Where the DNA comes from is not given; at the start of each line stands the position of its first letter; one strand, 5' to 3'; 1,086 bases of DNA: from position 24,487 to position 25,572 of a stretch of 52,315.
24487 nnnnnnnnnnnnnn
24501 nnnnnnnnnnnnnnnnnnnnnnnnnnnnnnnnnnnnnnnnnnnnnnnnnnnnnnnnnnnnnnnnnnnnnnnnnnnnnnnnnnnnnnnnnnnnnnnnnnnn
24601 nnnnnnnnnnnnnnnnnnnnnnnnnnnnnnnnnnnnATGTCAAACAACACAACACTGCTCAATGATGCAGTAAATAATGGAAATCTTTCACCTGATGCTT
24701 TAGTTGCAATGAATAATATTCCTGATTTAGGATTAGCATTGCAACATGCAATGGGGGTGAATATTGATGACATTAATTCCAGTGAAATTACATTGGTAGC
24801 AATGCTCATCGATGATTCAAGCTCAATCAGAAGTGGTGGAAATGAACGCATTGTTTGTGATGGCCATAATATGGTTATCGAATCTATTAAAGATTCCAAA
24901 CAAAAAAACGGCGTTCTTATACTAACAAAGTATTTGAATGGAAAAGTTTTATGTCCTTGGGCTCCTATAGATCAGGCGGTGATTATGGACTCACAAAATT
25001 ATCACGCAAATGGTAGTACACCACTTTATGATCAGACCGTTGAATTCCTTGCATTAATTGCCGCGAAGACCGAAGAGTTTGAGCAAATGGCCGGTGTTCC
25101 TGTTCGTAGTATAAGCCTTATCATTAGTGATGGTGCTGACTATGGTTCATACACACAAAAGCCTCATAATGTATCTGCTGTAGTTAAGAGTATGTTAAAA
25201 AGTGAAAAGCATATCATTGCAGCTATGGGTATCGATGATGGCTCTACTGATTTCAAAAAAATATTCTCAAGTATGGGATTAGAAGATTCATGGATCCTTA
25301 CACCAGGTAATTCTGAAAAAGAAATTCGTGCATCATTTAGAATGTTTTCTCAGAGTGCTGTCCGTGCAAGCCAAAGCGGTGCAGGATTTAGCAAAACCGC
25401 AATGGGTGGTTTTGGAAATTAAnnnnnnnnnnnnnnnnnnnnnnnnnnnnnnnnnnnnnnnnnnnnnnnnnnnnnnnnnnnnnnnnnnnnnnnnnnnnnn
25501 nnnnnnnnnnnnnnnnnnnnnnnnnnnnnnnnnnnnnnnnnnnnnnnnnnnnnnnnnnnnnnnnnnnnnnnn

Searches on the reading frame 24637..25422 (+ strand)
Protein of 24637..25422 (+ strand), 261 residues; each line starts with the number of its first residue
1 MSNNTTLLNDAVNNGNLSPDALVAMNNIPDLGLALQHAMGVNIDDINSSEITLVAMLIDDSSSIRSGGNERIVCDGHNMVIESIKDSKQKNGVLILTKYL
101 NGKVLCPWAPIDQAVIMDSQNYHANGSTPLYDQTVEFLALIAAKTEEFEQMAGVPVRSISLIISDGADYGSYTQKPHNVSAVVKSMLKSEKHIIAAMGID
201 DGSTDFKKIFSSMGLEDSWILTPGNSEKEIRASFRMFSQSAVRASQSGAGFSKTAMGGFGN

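Call 3: search_protein_families(library=pfam, proteins=[window:24637-25422:+], max_evalue=0.01)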
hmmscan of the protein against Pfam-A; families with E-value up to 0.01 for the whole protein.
window:24637-25422:+ (261 aa): 0 families

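Call 4: search_protein_families(library=ncbifam, proteins=[window:24637-25422:+], max_evalue=0.01)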
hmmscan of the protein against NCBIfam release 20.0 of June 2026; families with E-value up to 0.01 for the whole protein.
window:24637-25422:+ (261 aa): 0 families

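Call 21: search_protein_families(library=pfam, proteins=[window:24637-25422:+], max_evalue=5)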
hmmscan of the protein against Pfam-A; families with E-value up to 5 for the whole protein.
window:24637-25422:+ (261 aa): 1 family
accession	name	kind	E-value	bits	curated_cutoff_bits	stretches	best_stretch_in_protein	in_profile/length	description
PF03505.20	Clenterotox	-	0.13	12.3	25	1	42-101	112-173/197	Clostridium enterotoxin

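Call 22: search_protein_families(library=padloc, proteins=[window:24637-25422:+], max_evalue=0.01)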
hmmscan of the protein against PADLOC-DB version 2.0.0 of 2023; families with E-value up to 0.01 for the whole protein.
window:24637-25422:+ (261 aa): 0 families

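Call 39: search_protein_families(library=phrogs, proteins=[window:24637-25422:+], max_evalue=0.001)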
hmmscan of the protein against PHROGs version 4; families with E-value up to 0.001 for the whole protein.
window:24637-25422:+ (261 aa): 1 family
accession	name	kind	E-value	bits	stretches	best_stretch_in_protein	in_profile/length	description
phrog_7371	-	unknown function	0.00016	22.4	1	49-186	4-128/204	-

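Call 49: search_solved_structures(query=A3, max_evalue=10, show_alignments=1)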
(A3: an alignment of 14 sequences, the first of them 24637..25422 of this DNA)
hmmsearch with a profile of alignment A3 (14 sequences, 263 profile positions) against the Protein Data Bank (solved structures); distinct sequences matched with E-value up to 10: 2.
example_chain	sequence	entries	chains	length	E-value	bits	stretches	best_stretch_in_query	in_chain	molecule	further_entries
7b0n_U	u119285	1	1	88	0.33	13.3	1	19-62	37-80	Acyl carrier protein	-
2qdi_A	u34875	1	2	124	1.3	11.4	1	230-261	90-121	General odorant-binding protein lush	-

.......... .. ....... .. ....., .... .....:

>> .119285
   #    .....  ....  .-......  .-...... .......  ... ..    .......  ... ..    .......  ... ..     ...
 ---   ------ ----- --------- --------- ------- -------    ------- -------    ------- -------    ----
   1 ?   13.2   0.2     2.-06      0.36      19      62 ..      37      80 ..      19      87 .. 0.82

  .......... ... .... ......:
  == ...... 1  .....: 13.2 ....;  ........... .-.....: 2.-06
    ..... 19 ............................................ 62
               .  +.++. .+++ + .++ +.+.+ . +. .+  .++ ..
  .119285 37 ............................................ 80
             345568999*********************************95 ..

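Call 60: find_homologous_proteins(query=window:24637-25422:+, max_evalue=0.001)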
Query window:24637-25422:+ (261 aa): 1154 proteins with E <= 0.001 among 2608 candidates; the best 120 are listed.
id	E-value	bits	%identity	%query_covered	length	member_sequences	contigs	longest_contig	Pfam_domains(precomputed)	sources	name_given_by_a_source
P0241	6.7e-166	568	100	100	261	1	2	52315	-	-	-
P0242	3.3e-112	392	70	99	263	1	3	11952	-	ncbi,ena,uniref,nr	ncbi:MAG: hypothetical protein US50_C0023G0003 [Candidatus Nomurabacteria bacterium GW2011_GWB1_37_5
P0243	1.9e-111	389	68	98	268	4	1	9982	-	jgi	jgi:hypothetical protein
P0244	6.0e-99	348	62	97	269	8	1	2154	-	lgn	-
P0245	4.5e-95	336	63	96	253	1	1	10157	-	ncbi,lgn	-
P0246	2.5e-87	310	57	99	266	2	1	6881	-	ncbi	-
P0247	3.4e-87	310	57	98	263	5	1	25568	-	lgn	-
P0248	3.6e-86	307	55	98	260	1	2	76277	-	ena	-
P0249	1.4e-85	305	56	98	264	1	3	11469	-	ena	-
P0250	2.4e-85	304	55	99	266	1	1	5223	-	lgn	-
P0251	6.7e-85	302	56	98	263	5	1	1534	-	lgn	-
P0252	2.4e-84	301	54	97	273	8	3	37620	-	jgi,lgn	jgi:hypothetical protein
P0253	5.3e-84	300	56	98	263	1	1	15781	-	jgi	jgi:hypothetical protein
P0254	6.3e-84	299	55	99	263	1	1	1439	-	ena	-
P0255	6.8e-84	299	55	99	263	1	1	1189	-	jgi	jgi:hypothetical protein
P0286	3.1e-81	290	53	100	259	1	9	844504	-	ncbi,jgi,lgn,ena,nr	ncbi:MAG: hypothetical protein HN929_11885 [Chloroflexi bacterium]|jgi:hypothetical protein|nr:hypot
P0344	4.9e-79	283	52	98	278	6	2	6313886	-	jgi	jgi:hypothetical protein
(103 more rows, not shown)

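Call 62: find_encoding_contigs(protein=P0344, flank=10000, max_places=1)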
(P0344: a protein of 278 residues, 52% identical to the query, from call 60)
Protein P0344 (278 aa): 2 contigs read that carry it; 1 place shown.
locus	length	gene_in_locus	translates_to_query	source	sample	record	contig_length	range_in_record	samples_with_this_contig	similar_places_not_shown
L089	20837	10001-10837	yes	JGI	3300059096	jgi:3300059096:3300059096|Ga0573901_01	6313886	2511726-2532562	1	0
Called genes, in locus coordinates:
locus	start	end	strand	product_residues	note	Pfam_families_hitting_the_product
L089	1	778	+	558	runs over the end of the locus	PF01564:Spermine_synth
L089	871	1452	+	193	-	PF13785:DUF4178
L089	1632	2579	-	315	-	-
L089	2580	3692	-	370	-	PF02463:SMC_N (faint), PF11398:DUF2813 (faint), PF13175:AAA_15, PF13476:AAA_23, PF13175:AAA_15, PF13304:AAA_21, PF12476:DUF3696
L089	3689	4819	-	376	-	PF03235:GmrSD_N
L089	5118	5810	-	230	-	PF00293:NUDIX, PF19368:WHD_AraR, PF21906:WHD_NrtR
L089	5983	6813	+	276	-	PF13672:PP2C_2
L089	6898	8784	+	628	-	PF00069:Pkinase (weak)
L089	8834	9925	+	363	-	-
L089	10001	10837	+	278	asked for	-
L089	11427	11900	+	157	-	PF14105:DUF4278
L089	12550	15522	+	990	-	PF00324:AA_permease, PF08448:PAS_4, PF13188:PAS_8 (faint), PF13426:PAS_9, PF02518:HATPase_c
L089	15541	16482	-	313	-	PF01112:Asparaginase_2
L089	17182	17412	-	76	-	-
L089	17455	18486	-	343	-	-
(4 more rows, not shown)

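Call 63: find_encoding_contigs(protein=P0286, flank=10000, max_places=1)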
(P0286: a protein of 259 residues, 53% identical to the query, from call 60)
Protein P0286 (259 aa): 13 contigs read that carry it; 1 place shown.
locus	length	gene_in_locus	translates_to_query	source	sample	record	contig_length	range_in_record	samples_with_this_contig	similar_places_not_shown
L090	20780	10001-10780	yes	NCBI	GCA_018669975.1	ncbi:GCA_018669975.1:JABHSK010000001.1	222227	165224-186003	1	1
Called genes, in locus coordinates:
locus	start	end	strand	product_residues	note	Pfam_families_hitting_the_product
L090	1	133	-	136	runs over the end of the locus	-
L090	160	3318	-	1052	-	PF00873:ACR_tran, PF02355:SecD_SecF_C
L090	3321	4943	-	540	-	PF25967:RND-MFP_C (weak), PF25989:YknX_C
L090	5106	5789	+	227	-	PF00293:NUDIX, PF19368:WHD_AraR, PF21906:WHD_NrtR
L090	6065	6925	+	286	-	PF13672:PP2C_2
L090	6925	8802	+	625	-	-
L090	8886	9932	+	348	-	-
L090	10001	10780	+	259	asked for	-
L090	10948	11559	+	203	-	PF00293:NUDIX (weak)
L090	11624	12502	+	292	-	-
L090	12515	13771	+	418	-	PF17767:NAPRTase_N, PF04095:NAPRTase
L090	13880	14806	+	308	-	PF13793:Pribosyltran_N, PF00156:Pribosyltran (weak)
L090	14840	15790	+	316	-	PF02540:NAD_synthase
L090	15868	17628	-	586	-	PF00664:ABC_membrane, PF03193:RsgA_GTPase (weak), PF00005:ABC_tran, PF02463:SMC_N (weak)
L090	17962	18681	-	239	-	PF14023:Bestrophin-like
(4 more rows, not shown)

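Call 69: predict_structure(alignment_id=A9)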
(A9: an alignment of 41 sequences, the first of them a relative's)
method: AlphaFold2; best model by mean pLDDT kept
length: 261 residues; sequences in the alignment: 41
mean_pLDDT: 94.2   pTM: 0.93
mean pLDDT of the five models: 94.2, 93.6, 92.7, 92.6, 89.8
residues with pLDDT >= 90: 233; 70-90: 24; 50-70: 2; < 50: 2
segments of 3 or more residues with pLDDT < 50: none
pLDDT, mean of each block of 10 residues (from residue 1): 80 96 96 95 94 98 93 97 95 97 97 97 95 98 96 96 95 97 94 96 95 97 94 94 87 81 51
secondary structure, 60 per line:
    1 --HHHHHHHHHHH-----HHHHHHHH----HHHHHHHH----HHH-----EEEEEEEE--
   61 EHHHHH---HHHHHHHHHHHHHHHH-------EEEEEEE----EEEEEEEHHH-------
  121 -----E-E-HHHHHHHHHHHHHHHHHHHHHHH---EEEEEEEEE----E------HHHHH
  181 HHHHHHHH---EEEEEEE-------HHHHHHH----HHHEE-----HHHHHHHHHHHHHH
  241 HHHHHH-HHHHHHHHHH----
elements in order: H3-13 H19-26 H31-38 E51-58 H62-66 H70-85 E93-99 E104-110 H130-152 E156-164 H176-188 E192-198 H206-212 H227-246 H248-257

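Call 71: fold_search(model_id=the predicted structure, library=pdb)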
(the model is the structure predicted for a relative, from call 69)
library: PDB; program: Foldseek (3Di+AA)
matches with E <= 10: 1154; with E <= 0.001: 80
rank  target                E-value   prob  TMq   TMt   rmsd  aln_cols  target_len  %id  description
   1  4cn8                  1.1e-06  1.00  0.47  0.33   5.5       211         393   15  Structure of proximal thread matrix protein 1 (PTMP1) from the mussel byssus (released 2014-03-12)
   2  4cnb_A                1.3e-06  1.00  0.47  0.33   5.6       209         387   16  Structure of proximal thread matrix protein 1 (PTMP1) from the mussel byssus - Crystal form 2 (released 2014-03-12)
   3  4cn9_A                4.1e-06  1.00  0.47  0.32   5.4       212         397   15  structure of proximal thread matrix protein 1 (PTMP1) from the mussel byssus with zinc occupied MIDAS motif (released 2014-03-12)
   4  6fpy_B                6.0e-06  1.00  0.55  0.26   4.2       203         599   14  Inter-alpha-inhibitor heavy chain 1, wild type (released 2019-02-27)
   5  6fpy_A                7.1e-06  1.00  0.53  0.25   4.3       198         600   12  Inter-alpha-inhibitor heavy chain 1, wild type (released 2019-02-27)
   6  6m3y                  1.1e-05  1.00  0.53  0.19   5.2       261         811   14  Crystal structure of pilus adhesin, SpaC from Lactobacillus rhamnosus GG - open conformation (released 2020-07-29)
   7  2i6q_A                1.2e-05  1.00  0.46  0.27   5.8       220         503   14  Complement component C2a (released 2006-10-17)
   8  6fpz_A                1.3e-05  1.00  0.54  0.26   4.4       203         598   13  Inter-alpha-inhibitor heavy chain 1, D298A (released 2019-02-27)
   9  5hgj_A                1.3e-05  1.00  0.48  0.61   5.0       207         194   13  Structure of integrin alpha1beta1 and alpha2beta1 I-domains explain differential calcium-mediated ligand recognition (released 2017-04-12)
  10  8fzu_A                1.6e-05  1.00  0.52  0.54   4.2       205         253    9  The von Willebrand factor A domain of human capillary morphogenesis gene II, flexibly fused to the 1TEL crystallizatio (released 2023-07-19)
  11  4ihk                  1.7e-05  1.00  0.48  0.62   5.1       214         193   13  Crystal structure of the Collagen VI alpha3 N5 domain R1061Q (released 2013-12-18)
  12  4igi                  2.1e-05  1.00  0.46  0.58   5.4       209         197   12  Crystal structure of the Collagen VI alpha3 N5 domain (released 2013-12-18)
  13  1jlm                  2.3e-05  1.00  0.49  0.65   4.5       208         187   14  I-DOMAIN FROM INTEGRIN CR3, MN2+ BOUND (released 1997-01-11)
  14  9c4f_I                3.5e-05  1.00  0.51  0.68   4.6       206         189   15  Infectious B19V capsid (released 2024-10-16)
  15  4f1j_A                5.1e-05  1.00  0.42  0.52   8.8       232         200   12  Crystal structure of the MG2+ loaded VWA domain of plasmodium falciparum trap protein (released 2013-01-30)
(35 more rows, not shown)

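Call 83: find_related_loci(query=A9, collection=metagenome_contigs, flank=9000)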
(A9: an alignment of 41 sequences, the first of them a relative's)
Query A9 (261 aa) in metagenome_contigs; peptide patterns used: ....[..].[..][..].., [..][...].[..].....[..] (x = any residue, [..] = any of these).
589 stretches matched a pattern; 475 encode a relative of the query (tblastn E <= 1e-3); the best 80 are kept; 80 distinct loci.
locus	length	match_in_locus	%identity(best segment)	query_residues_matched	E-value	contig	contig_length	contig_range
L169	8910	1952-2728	70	2-260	4e-122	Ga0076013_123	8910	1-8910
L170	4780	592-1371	53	1-261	2e-92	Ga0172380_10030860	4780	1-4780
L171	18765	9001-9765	54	5-261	4e-92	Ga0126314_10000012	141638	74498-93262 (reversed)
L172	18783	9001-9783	56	1-259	1e-91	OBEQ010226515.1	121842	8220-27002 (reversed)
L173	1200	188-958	53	3-261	9e-99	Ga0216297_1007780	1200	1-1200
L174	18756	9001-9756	55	7-261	7e-91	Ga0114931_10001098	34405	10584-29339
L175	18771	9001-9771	53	3-261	3e-90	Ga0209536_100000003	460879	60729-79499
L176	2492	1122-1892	55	3-260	4e-93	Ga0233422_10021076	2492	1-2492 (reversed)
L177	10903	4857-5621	53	5-261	5e-90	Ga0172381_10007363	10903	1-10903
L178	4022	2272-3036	56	3-260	3e-90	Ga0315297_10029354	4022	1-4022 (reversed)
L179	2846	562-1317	55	7-260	1e-91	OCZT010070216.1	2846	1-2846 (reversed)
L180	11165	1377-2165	51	1-261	2e-89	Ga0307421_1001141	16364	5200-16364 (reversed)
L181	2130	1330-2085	52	8-261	8e-93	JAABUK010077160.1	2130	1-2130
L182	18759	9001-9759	51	7-261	4e-89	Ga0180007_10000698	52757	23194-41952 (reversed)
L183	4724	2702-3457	54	7-260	4e-89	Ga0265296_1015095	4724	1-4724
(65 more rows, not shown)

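Call 106: search_dna_similar(query=window:24637-25422:+, collection=plasmids, mode=protein, max_rows=12)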
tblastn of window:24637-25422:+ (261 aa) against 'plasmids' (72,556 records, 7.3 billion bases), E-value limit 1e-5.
No match.
